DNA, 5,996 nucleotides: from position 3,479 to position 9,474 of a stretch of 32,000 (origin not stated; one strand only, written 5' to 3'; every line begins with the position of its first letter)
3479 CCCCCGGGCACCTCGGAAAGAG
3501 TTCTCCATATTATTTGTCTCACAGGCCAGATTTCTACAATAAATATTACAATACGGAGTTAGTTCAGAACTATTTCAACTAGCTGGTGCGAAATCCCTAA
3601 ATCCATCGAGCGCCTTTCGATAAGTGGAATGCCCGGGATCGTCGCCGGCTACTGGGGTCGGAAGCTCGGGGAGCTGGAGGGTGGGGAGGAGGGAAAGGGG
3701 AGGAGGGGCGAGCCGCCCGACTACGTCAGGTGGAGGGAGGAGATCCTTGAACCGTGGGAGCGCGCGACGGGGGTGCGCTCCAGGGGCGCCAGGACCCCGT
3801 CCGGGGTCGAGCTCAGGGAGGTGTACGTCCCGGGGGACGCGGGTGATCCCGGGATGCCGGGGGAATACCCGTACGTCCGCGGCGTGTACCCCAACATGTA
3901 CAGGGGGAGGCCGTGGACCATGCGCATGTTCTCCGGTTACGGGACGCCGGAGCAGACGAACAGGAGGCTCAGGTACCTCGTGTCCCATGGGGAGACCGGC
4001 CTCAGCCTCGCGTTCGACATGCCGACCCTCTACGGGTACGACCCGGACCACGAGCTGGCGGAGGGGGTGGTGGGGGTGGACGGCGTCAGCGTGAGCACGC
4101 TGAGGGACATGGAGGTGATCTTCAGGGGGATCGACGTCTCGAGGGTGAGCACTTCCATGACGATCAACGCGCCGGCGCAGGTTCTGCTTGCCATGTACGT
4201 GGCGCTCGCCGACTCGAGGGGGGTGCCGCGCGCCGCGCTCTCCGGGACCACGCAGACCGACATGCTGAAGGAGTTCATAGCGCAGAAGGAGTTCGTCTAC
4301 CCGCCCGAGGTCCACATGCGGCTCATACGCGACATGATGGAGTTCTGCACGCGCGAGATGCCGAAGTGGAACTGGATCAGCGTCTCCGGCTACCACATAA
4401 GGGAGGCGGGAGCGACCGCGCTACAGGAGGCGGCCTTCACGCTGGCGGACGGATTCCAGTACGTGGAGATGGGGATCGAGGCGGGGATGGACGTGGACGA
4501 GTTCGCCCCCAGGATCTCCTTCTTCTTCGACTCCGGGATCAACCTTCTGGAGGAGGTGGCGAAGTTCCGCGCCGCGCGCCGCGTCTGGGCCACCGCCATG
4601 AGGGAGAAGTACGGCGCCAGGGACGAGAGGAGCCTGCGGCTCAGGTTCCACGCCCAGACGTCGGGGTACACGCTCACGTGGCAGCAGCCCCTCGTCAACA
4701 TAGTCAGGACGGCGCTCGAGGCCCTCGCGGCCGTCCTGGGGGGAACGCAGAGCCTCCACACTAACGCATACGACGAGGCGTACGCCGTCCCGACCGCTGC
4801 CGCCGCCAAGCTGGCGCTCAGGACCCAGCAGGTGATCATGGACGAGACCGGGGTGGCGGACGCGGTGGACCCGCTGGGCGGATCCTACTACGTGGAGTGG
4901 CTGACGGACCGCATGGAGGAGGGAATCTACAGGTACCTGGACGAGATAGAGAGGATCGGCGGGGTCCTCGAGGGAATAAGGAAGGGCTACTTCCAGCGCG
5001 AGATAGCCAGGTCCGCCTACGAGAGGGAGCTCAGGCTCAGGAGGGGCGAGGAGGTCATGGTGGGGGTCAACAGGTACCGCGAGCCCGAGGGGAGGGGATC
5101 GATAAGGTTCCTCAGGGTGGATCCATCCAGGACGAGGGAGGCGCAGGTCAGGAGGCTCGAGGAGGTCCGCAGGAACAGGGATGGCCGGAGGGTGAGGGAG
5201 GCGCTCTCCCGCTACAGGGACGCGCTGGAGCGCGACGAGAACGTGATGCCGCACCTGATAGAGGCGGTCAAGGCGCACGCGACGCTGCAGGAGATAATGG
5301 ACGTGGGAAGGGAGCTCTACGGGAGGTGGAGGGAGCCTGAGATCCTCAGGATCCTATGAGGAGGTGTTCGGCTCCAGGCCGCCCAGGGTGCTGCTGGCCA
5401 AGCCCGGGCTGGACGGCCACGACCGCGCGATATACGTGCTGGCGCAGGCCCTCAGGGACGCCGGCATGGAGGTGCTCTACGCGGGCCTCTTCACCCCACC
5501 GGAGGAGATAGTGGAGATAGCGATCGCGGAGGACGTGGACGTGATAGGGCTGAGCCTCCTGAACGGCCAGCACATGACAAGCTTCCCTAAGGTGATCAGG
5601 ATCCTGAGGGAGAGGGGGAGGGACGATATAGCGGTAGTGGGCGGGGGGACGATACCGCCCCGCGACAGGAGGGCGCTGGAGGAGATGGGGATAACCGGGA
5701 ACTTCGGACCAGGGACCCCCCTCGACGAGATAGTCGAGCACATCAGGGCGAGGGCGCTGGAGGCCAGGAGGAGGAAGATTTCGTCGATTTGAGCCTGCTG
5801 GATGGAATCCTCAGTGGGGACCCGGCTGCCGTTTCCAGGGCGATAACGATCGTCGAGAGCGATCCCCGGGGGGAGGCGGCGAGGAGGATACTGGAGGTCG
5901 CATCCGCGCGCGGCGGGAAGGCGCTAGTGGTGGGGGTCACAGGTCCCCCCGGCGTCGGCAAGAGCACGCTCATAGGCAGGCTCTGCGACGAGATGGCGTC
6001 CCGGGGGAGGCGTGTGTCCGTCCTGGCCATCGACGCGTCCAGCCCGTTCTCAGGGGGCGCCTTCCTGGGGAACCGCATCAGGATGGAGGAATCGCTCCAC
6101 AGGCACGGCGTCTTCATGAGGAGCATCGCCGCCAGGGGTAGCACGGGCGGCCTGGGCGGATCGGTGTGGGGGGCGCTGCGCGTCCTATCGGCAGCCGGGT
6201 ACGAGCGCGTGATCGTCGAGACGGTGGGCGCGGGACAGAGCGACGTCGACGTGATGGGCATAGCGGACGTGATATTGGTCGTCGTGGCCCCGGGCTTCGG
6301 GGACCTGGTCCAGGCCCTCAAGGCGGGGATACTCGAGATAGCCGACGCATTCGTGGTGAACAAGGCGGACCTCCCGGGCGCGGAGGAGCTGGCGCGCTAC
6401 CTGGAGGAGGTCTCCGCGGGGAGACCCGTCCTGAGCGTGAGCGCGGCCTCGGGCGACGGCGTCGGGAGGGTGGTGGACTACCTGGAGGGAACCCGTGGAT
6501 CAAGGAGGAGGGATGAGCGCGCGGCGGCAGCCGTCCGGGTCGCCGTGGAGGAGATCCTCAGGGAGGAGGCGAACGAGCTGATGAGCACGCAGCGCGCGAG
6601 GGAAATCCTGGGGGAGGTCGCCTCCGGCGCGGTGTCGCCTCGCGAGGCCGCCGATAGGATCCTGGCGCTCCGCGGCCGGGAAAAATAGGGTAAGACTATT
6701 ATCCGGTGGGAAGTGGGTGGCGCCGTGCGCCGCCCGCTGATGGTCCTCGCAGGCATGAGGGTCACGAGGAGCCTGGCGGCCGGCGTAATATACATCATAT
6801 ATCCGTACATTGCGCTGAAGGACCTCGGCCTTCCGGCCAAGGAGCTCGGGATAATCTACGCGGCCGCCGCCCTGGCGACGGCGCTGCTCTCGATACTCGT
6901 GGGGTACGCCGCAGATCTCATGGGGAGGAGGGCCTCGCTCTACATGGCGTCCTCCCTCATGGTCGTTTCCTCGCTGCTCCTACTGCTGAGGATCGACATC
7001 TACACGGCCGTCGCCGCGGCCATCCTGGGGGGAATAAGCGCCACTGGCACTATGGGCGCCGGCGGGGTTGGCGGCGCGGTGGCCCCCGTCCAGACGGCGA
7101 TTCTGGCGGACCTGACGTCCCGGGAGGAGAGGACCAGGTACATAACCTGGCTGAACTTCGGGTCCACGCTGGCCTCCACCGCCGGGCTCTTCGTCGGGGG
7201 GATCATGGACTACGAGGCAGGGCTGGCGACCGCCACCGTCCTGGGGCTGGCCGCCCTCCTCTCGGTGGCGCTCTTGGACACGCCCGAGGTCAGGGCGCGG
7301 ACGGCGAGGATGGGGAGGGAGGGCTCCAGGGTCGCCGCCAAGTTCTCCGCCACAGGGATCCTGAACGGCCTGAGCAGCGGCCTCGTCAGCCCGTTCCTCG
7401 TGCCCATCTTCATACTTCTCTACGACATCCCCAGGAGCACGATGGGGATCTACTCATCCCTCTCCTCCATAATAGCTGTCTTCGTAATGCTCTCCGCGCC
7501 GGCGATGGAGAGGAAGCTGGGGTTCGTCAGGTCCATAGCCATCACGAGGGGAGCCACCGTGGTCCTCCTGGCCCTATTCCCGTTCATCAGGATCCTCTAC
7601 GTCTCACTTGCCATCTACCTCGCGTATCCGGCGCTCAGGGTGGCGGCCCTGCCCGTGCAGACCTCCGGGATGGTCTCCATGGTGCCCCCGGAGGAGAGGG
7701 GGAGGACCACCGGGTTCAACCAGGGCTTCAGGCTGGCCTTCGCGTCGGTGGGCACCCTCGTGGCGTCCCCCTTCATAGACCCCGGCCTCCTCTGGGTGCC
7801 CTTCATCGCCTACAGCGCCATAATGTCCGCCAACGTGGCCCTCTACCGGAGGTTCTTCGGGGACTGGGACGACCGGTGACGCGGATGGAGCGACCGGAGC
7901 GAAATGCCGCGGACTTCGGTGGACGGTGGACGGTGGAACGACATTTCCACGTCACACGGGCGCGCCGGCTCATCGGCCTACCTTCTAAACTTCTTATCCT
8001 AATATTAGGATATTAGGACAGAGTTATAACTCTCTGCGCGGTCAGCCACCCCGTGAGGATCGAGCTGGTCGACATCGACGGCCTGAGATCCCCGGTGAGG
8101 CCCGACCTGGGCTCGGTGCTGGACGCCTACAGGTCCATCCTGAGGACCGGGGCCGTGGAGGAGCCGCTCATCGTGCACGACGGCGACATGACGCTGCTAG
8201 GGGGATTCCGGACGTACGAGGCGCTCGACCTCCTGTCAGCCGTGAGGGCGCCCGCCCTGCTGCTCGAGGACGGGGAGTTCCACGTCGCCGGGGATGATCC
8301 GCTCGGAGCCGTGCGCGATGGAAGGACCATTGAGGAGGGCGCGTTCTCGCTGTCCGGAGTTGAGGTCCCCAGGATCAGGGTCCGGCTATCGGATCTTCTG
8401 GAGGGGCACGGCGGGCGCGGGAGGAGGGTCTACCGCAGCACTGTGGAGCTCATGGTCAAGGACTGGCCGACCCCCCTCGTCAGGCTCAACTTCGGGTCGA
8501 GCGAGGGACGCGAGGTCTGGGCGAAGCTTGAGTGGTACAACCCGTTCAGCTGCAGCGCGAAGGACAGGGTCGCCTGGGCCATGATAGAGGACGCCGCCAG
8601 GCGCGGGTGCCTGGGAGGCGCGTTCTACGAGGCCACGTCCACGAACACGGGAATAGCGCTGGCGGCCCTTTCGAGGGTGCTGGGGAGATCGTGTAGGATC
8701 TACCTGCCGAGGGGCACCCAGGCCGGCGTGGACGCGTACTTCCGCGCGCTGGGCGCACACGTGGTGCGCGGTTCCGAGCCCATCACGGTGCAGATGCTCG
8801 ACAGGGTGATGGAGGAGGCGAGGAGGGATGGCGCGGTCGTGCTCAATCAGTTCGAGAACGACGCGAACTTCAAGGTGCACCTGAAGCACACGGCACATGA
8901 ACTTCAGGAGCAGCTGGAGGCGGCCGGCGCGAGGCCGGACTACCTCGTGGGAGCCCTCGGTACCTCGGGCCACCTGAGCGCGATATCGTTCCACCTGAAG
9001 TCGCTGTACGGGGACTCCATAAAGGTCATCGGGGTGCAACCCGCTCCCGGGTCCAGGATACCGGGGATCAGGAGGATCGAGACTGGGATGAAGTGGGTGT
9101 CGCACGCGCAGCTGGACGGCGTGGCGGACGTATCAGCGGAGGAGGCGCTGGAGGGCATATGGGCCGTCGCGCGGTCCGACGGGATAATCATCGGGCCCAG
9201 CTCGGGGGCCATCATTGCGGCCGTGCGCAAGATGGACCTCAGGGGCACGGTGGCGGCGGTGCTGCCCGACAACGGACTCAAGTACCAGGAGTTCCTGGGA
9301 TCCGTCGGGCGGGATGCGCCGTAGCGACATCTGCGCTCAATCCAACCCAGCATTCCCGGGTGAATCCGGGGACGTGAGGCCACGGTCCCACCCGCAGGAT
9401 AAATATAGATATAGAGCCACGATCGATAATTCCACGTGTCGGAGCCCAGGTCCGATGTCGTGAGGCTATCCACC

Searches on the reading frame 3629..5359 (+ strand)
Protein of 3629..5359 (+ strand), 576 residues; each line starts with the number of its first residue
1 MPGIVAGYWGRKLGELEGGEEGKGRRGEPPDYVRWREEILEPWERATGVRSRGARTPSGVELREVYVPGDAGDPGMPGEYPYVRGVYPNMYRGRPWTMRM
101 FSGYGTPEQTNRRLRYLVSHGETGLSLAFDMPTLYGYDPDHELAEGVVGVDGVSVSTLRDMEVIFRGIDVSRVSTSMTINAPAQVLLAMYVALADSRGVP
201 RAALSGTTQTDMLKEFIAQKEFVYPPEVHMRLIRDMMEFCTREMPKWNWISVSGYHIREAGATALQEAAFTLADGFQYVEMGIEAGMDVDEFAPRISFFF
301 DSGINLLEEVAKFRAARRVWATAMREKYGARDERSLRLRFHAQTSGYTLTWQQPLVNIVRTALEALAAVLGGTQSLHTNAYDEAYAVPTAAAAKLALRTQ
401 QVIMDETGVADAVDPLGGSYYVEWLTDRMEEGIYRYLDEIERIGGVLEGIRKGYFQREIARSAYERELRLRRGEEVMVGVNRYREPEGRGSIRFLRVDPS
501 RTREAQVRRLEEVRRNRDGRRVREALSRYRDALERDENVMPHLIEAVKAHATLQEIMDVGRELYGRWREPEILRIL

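Call 91: search_protein_families(library=pfam, proteins=[window:3629-5359:+], max_evalue=0.00001)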
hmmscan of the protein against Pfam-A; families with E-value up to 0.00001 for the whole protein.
window:3629-5359:+ (576 aa): 1 family
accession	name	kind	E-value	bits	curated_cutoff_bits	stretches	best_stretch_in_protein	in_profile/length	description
PF01642.28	MM_CoA_mutase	-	2.1e-209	696.8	22.1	1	55-565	1-512/512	Methylmalonyl-CoA mutase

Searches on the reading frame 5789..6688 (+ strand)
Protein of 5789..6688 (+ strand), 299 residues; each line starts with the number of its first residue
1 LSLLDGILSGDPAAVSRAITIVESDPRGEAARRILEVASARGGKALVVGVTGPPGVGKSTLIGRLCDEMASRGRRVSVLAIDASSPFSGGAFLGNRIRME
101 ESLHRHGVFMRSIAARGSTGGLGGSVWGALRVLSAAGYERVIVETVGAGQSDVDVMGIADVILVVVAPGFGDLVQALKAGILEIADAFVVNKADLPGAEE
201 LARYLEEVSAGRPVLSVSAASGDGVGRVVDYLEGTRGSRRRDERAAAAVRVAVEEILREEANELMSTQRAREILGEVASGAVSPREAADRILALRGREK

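Call 91: search_protein_families(library=pfam, proteins=[window:5789-6688:+], max_evalue=0.00001)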
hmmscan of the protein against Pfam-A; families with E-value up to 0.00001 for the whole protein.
window:5789-6688:+ (299 aa): 3 families
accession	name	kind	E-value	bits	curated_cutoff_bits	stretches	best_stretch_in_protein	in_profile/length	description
PF03308.22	MeaB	-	2.5e-66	223.9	23.1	1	16-258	2-257/273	Methylmalonyl Co-A mutase-associated GTPase MeaB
PF02492.25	cobW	-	7e-07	29.4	20.7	0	47-207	2-167/180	CobW/HypB/UreG, nucleotide-binding domain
PF13191.12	AAA_16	-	9e-06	26.7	32.6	0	38-84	16-63/167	AAA ATPase domain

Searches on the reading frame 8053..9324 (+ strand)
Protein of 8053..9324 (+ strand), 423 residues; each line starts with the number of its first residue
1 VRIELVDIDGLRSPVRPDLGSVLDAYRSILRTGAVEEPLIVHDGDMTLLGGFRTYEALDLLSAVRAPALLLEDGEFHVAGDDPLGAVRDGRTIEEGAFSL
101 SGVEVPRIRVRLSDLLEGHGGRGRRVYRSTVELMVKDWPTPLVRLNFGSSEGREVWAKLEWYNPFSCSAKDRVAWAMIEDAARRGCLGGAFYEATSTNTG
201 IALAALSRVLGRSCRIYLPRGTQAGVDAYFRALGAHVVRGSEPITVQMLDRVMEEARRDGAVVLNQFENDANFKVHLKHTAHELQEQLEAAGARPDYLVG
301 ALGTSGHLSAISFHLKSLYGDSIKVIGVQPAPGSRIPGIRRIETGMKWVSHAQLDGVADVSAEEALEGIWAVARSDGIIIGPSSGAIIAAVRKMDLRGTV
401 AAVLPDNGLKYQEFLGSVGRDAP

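Call 91: search_protein_families(library=pfam, proteins=[window:8053-9324:+], max_evalue=0.00001)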
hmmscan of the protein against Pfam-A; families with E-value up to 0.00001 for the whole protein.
window:8053-9324:+ (423 aa): 1 family
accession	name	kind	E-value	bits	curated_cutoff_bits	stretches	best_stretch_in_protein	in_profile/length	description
PF00291.31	PALP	-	3.2e-52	178.2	35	1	138-399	6-282/295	Pyridoxal-phosphate dependent enzyme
